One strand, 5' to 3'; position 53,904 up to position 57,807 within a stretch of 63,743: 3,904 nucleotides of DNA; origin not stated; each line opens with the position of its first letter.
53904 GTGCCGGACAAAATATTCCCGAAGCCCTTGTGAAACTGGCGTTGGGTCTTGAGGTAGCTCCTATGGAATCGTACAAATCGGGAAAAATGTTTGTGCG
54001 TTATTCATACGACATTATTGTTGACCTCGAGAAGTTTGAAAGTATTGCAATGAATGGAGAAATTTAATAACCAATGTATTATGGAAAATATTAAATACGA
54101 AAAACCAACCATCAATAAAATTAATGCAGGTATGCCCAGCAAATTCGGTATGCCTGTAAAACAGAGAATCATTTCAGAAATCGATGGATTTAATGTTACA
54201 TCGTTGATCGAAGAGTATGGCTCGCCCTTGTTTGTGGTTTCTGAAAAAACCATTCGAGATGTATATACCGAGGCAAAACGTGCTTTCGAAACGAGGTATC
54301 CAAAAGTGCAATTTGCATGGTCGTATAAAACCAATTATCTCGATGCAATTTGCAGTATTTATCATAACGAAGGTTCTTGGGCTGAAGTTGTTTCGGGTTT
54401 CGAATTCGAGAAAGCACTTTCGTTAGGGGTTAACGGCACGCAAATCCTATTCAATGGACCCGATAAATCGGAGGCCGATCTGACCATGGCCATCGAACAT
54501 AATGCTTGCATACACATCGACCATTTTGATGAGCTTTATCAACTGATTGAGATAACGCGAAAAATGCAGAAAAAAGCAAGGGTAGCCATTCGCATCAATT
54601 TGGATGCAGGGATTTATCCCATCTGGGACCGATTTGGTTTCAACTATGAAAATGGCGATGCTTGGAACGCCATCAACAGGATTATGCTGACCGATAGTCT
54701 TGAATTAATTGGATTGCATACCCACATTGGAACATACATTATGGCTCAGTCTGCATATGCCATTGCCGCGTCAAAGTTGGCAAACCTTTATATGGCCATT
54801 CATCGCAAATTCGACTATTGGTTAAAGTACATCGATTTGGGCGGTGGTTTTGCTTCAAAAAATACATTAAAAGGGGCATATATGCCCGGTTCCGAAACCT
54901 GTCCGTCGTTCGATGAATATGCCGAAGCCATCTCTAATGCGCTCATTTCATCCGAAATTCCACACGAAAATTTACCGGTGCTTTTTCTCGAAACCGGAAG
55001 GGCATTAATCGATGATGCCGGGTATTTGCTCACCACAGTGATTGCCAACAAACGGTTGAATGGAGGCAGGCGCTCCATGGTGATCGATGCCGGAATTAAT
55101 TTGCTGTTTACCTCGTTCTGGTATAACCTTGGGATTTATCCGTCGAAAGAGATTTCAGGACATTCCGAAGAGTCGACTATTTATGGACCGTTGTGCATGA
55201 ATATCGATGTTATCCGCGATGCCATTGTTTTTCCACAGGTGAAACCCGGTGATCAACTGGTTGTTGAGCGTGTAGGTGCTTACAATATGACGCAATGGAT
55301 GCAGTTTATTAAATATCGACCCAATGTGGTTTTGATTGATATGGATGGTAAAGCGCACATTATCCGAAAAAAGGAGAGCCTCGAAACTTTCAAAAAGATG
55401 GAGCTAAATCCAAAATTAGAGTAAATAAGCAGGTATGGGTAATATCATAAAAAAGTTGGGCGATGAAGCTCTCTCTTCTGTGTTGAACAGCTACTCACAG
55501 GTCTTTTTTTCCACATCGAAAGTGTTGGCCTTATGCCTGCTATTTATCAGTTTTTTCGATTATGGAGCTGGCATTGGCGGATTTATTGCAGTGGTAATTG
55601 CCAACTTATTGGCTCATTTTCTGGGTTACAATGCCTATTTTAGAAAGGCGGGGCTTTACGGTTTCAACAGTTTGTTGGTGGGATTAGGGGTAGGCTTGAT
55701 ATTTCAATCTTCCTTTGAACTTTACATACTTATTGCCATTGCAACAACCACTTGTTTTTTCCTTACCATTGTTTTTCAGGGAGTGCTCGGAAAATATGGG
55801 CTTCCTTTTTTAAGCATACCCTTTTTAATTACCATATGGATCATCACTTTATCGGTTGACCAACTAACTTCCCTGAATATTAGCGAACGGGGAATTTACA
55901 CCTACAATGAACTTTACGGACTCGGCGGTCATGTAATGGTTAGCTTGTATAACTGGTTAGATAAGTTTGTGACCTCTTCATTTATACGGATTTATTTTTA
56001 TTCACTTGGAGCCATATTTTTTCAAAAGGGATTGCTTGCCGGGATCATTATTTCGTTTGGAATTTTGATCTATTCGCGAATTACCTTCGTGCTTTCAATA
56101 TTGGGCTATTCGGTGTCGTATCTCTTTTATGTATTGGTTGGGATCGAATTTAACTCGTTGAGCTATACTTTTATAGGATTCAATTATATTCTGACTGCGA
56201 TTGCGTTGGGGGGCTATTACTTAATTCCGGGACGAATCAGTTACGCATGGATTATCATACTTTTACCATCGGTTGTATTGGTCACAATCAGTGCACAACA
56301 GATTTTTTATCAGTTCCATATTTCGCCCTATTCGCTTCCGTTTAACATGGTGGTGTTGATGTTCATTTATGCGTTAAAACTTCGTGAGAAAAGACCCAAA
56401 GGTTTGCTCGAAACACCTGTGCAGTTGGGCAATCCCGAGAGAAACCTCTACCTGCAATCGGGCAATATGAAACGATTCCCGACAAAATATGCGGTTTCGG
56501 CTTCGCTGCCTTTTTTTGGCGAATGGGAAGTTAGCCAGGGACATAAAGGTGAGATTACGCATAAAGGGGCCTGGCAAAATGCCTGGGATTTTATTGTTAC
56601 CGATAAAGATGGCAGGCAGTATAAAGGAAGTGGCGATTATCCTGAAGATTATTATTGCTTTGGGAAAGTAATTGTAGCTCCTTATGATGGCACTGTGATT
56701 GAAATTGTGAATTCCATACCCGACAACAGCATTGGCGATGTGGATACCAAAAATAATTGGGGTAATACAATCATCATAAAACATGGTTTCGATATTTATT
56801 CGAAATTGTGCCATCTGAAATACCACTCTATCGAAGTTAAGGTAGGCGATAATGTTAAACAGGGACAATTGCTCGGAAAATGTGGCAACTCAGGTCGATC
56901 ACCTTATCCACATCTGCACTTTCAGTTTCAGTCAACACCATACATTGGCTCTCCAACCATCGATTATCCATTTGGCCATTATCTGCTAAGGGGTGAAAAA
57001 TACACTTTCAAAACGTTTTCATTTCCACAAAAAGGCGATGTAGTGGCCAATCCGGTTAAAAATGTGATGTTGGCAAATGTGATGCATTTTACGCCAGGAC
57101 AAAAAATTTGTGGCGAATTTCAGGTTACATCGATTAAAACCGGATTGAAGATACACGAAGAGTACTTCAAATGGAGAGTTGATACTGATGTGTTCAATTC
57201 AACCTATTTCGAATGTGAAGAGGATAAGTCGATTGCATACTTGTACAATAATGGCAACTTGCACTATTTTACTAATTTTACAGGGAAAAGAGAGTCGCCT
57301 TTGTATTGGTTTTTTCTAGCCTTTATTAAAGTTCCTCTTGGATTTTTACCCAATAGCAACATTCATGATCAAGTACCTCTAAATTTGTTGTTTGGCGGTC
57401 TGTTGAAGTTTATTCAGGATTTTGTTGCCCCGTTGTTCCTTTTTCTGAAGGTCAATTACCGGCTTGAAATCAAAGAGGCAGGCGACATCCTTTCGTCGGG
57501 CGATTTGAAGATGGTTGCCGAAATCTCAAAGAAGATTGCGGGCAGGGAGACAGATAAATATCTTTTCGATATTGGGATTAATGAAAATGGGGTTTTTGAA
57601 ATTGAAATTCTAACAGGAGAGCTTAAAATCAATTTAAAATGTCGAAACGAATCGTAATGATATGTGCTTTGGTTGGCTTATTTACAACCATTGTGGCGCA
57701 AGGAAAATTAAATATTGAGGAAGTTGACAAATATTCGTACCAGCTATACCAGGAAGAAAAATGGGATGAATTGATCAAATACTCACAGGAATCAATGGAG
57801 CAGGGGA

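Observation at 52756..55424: Small protein + ATP-grasp + fold-III decarboxylase triad mirrors carrier-tethered amino-acid chemistry (BtrI/BtrJ/BtrK, LysW/LysX logic), with a PqqD fold in the carrier position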

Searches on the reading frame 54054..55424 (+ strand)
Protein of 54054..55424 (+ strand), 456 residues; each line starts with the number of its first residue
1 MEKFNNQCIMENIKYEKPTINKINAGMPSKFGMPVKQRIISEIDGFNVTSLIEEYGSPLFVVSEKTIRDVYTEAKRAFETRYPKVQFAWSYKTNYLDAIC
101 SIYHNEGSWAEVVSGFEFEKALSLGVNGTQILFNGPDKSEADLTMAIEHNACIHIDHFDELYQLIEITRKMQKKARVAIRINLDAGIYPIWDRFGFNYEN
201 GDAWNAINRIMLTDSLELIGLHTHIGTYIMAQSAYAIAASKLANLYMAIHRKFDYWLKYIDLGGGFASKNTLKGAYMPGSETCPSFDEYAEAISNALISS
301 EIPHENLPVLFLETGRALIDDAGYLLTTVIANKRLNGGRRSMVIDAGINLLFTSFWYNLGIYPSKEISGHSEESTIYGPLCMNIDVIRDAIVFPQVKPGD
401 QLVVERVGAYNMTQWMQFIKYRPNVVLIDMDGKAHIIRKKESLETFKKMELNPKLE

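Call 4: search_protein_families(library=pfam, proteins=[window:54054-55424:+], max_evalue=0.01)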
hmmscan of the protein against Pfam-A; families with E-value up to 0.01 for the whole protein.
window:54054-55424:+ (456 aa): 3 families
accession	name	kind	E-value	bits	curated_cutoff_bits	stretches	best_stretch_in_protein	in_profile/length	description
PF02784.22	Orn_Arg_deC_N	-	1.4e-29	103.6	23.4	1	74-318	7-245/247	Pyridoxal-dependent decarboxylase, pyridoxal binding domain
PF00278.28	Orn_DAP_Arg_deC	-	1.5e-13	51.3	23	1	319-408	4-95/95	Pyridoxal-dependent decarboxylase, C-terminal sheet domain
PF01168.26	Ala_racemase_N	-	1.1e-06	29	24.1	1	125-230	66-161/220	Alanine racemase, N-terminal domain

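Call 5: search_protein_families(library=ncbifam, proteins=[window:54054-55424:+], max_evalue=0.01)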
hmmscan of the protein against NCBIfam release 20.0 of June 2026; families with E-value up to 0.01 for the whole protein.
window:54054-55424:+ (456 aa): 7 families
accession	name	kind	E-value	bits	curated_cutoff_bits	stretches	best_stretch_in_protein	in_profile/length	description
NF041039.1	FslC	exception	2.6e-72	243.9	500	1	39-441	10-416/418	rhizoferrin biosystnesis N-citrylornithine decarboxylase FslC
TIGR01048.1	lysA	equivalog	2.6e-67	227.1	297.9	1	41-447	9-413/417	diaminopimelate decarboxylase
NF052544.1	OrLyDeCDokD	equivalog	1.1e-39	136.4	700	1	43-448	28-457/461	ornithine/lysine decarboxylase DokD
TIGR03099.1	dCO2ase_PEP1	hypoth_equivalog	1.8e-34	119.5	478.45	1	42-412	9-380/398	pyridoxal-dependent decarboxylase, exosortase A system-associated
NF006515.0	PRK08961.1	equivalog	6e-18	64.2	802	1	86-413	528-843/861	bifunctional aspartate kinase/diaminopimelate decarboxylase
TIGR01273.1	speA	equivalog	5.8e-13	48.2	624.1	1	143-336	154-355/624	arginine decarboxylase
NF003763.0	PRK05354.1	equivalog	6.2e-13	48.1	369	1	144-336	166-363/636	biosynthetic arginine decarboxylase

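Call 20: search_solved_structures(query=window:54054-55424:+, max_evalue=1e-10)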
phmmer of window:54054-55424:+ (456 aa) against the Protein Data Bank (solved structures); distinct sequences matched with E-value up to 1e-10: 33.
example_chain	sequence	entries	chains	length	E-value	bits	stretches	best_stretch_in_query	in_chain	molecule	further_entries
7kh2_A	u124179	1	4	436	3.1e-62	214.1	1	37-441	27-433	N-citrylornithine decarboxylase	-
2p3e_A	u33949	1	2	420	1.5e-37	132.7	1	43-445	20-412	Diaminopimelate decarboxylase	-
1twi_A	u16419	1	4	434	7.2e-36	127.2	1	43-443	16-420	Diaminopimelate decarboxylase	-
1tuf_A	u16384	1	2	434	7.3e-36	127.2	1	43-443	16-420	Diaminopimelate decarboxylase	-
3c5q_A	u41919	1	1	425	2.2e-34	122.3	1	46-450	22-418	Diaminopimelate decarboxylase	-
2qgh_A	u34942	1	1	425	2.5e-34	122.1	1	46-450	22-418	Diaminopimelate decarboxylase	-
4xg1_A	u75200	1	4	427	3.1e-28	102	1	43-445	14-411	Diaminopimelate decarboxylase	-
3n2b_A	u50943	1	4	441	6.8e-28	100.9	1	49-447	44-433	Diaminopimelate decarboxylase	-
7ru7_A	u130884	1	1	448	1.3e-26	96.6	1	43-446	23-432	L-glutamyl-[BtrI acyl-carrier protein] decarboxylase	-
2j66_A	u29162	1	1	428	1.6e-26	96.4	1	43-446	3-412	BTRK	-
1hkv_A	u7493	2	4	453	1.1e-25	93.6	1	43-451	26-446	DIAMINOPIMELATE DECARBOXYLASE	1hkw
2o0t_A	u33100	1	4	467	1.2e-25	93.5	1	43-451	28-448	Diaminopimelate decarboxylase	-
8d2y_A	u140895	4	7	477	2.6e-25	92.4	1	44-450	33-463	D-ornithine/D-lysine decarboxylase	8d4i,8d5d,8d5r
8d88_A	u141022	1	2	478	2.6e-25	92.4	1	44-450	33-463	D-ornithine/D-lysine decarboxylase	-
6n2h_A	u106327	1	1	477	3.2e-25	92.1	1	44-450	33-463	D-ornithine/D-lysine decarboxylase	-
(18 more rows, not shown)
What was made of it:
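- On BtrI/BtrJ/BtrK: BtrK scores 1.3e-26, against FigC 3e-62 and LysA 1e-37 (call 20).
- Closest known: BtrI/BtrJ/BtrK. Same: BtrK is a detectable homologue (1e-26, call 20).
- FigC (7KH2) scores 3e-62, against LysA 1e-37 and BtrK 1e-26 (call 20).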

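Call 38: search_solved_structures(query=window:54054-55424:+, max_evalue=1e-34, show_alignments=3)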
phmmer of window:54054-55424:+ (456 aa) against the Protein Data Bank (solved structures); distinct sequences matched with E-value up to 1e-34: 4.
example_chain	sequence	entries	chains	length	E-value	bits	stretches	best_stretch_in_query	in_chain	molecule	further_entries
7kh2_A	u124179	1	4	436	3.1e-62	214.1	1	37-441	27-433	N-citrylornithine decarboxylase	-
2p3e_A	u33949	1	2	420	1.5e-37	132.7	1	43-445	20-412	Diaminopimelate decarboxylase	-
1twi_A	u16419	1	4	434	7.2e-36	127.2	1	43-443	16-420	Diaminopimelate decarboxylase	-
1tuf_A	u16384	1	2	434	7.3e-36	127.2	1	43-443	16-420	Diaminopimelate decarboxylase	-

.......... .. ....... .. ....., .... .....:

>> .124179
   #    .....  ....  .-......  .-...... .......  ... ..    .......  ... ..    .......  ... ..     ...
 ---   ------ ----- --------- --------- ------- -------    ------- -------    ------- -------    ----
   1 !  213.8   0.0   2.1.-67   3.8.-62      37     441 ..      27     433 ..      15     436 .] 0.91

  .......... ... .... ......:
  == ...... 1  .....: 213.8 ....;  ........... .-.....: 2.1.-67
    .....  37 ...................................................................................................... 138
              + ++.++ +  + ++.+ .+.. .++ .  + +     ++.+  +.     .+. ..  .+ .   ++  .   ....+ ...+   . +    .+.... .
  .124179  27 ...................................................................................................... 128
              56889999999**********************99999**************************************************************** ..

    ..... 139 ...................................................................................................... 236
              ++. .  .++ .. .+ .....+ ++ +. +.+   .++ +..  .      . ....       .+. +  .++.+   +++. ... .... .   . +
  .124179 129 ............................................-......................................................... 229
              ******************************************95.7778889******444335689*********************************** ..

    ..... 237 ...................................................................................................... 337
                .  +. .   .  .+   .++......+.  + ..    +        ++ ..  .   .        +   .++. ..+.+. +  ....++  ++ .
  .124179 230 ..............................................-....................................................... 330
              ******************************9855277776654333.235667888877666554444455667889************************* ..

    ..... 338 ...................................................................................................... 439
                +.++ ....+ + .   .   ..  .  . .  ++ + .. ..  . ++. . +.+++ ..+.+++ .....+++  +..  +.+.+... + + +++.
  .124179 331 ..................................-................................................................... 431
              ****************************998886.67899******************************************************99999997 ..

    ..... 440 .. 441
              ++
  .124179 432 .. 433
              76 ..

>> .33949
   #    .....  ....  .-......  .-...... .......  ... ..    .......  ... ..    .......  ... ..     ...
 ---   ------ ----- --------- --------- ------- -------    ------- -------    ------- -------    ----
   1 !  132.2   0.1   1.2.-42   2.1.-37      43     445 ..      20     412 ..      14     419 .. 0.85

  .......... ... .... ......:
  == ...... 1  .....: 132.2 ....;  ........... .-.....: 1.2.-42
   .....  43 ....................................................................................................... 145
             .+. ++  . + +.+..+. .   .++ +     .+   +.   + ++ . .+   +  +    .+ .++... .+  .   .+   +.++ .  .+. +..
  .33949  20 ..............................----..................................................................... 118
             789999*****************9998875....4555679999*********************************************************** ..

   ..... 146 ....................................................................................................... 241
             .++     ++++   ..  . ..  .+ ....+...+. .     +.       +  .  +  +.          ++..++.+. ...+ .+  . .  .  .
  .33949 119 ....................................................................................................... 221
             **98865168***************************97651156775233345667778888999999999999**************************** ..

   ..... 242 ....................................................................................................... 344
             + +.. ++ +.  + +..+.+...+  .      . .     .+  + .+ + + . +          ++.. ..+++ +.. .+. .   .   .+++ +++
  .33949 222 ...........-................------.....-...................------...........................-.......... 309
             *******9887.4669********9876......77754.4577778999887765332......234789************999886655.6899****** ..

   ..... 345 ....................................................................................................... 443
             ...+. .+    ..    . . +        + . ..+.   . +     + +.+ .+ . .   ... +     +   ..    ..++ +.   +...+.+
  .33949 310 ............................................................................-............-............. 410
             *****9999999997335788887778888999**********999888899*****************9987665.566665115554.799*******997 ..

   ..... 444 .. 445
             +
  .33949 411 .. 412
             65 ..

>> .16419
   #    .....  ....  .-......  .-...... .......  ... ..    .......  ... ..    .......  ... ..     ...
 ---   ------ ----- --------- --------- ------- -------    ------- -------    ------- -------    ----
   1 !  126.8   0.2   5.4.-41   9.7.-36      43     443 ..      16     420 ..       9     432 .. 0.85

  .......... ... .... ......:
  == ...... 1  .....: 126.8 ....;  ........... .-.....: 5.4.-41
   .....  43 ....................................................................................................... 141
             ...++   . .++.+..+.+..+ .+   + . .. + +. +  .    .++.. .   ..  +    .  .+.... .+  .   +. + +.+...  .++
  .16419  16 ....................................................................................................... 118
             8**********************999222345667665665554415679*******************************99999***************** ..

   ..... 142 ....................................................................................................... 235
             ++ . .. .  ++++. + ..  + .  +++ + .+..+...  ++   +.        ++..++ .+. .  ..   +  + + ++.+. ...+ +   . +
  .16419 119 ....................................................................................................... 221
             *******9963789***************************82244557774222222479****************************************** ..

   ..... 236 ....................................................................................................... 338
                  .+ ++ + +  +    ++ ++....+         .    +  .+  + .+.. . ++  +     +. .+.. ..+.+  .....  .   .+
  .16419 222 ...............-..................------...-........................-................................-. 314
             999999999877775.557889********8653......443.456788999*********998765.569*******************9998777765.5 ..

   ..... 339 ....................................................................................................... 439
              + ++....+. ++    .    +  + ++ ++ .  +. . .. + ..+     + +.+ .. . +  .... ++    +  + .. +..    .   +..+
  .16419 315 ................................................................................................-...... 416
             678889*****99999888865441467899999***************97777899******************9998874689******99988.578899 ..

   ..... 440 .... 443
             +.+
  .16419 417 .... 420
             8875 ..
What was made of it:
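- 54087..54149 (+): Leader-like N-terminal tail of the decarboxylase: K12-x-x-Y15-E-K-P18-T-I20-x-K22...G26-M-P-S-K30-F-G32. This is the proposed ligand of the RRE. The tail is absent from FigC and LysA alignments (call 38).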

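Call 59: search_protein_families(library=padloc, proteins=[window:54054-55424:+], max_evalue=0.001)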
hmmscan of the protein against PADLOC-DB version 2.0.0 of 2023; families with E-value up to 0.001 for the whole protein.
window:54054-55424:+ (456 aa): 0 families

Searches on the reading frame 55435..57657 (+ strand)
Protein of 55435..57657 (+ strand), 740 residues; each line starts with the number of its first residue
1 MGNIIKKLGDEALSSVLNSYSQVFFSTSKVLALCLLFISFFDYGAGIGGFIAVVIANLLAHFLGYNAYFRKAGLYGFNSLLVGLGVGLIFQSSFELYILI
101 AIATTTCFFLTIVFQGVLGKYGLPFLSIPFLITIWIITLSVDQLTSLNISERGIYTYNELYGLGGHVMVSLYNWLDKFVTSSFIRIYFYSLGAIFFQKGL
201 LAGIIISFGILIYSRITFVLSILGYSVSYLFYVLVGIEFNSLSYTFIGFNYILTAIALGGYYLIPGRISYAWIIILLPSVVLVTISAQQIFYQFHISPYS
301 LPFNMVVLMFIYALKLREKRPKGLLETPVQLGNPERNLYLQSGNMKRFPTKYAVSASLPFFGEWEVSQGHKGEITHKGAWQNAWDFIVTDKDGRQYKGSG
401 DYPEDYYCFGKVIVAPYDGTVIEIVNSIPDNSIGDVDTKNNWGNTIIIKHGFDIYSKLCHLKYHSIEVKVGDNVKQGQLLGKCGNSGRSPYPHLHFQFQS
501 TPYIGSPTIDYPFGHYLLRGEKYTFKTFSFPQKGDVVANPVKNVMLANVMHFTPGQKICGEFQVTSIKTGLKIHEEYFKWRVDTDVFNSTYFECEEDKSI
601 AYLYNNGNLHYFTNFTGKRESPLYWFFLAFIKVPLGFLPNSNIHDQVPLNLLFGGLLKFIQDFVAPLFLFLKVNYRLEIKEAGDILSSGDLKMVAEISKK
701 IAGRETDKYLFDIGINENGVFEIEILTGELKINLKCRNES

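Call 4: search_protein_families(library=pfam, proteins=[window:55435-57657:+], max_evalue=0.01)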
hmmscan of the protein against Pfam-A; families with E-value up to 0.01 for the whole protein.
window:55435-57657:+ (740 aa): 2 families
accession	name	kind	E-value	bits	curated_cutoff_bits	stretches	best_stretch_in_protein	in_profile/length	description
PF03253.19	UT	-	1.3e-54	185.8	25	1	14-314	2-291/292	Urea transporter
PF01551.29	Peptidase_M23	-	1.7e-16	60.6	28.7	1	410-499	13-88/96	Peptidase family M23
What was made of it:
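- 55435..57657 (+): Urea-transporter-family membrane domain (residues ~14-314) fused to an M23 metallopeptidase domain (~360-500) and a ~240-aa C-terminal region of unknown fold. The soluble part is probably cytoplasmic. UT 1.3e-54 and M23 1.7e-16 (call 4).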

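Call 5: search_protein_families(library=ncbifam, proteins=[window:55435-57657:+], max_evalue=0.01)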
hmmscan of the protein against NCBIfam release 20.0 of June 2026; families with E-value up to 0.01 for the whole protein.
window:55435-57657:+ (740 aa): 11 families
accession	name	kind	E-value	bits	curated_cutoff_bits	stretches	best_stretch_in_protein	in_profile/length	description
TIGR03441.1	urea_trans_yut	equivalog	5e-34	117.9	274.6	1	12-311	3-291/292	urea transporter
NF052530.1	Heli_ShapePgp3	exception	1.8e-14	53.5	300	1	443-497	198-250/270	peptidoglycan metallopeptidase Pgp3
NF008652.0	PRK11649.1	equivalog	6.4e-09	35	341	1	437-498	338-397/439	murein DD-endopeptidase MepM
NF053824.1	PdgNdpepShyC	equivalog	7.6e-09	34.9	700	1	442-522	326-405/429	peptidoglycan DD-endopeptidase ShyC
NF052529.1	PG_M23_Pgp6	exception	1.4e-07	30.6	600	1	442-497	365-418/452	peptidoglycan metallopeptidase Pgp6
NF053738.1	S2SprSpoIIQBc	equivalog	2.9e-06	27.1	250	1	407-497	120-209/232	stage II sporulation protein SpoIIQ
NF052336.1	PdgHdaseHSB100310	equivalog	3.1e-06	26.8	500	1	437-499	82-142/316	peptidoglycan hydrolase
NF053825.1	PdgNdpepShyA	equivalog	4.4e-06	25.6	700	1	439-498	323-380/425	peptidoglycan DD-endopeptidase ShyA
NF050804.1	CellDivDipMCaul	equivalog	6.3e-05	22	900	1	441-502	558-617/634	cell division endopeptidase DipM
NF040883.1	amid_act_ActS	equivalog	0.0012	18.1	375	1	441-498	166-220/242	amidase activator ActS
NF004799.0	PRK06148.1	subfamily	0.0016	16.5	1128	1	410-499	451-538/1015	hypothetical protein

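Call 59: search_protein_families(library=padloc, proteins=[window:55435-57657:+], max_evalue=0.001)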
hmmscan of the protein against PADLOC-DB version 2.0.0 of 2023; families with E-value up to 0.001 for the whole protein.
window:55435-57657:+ (740 aa): 0 families
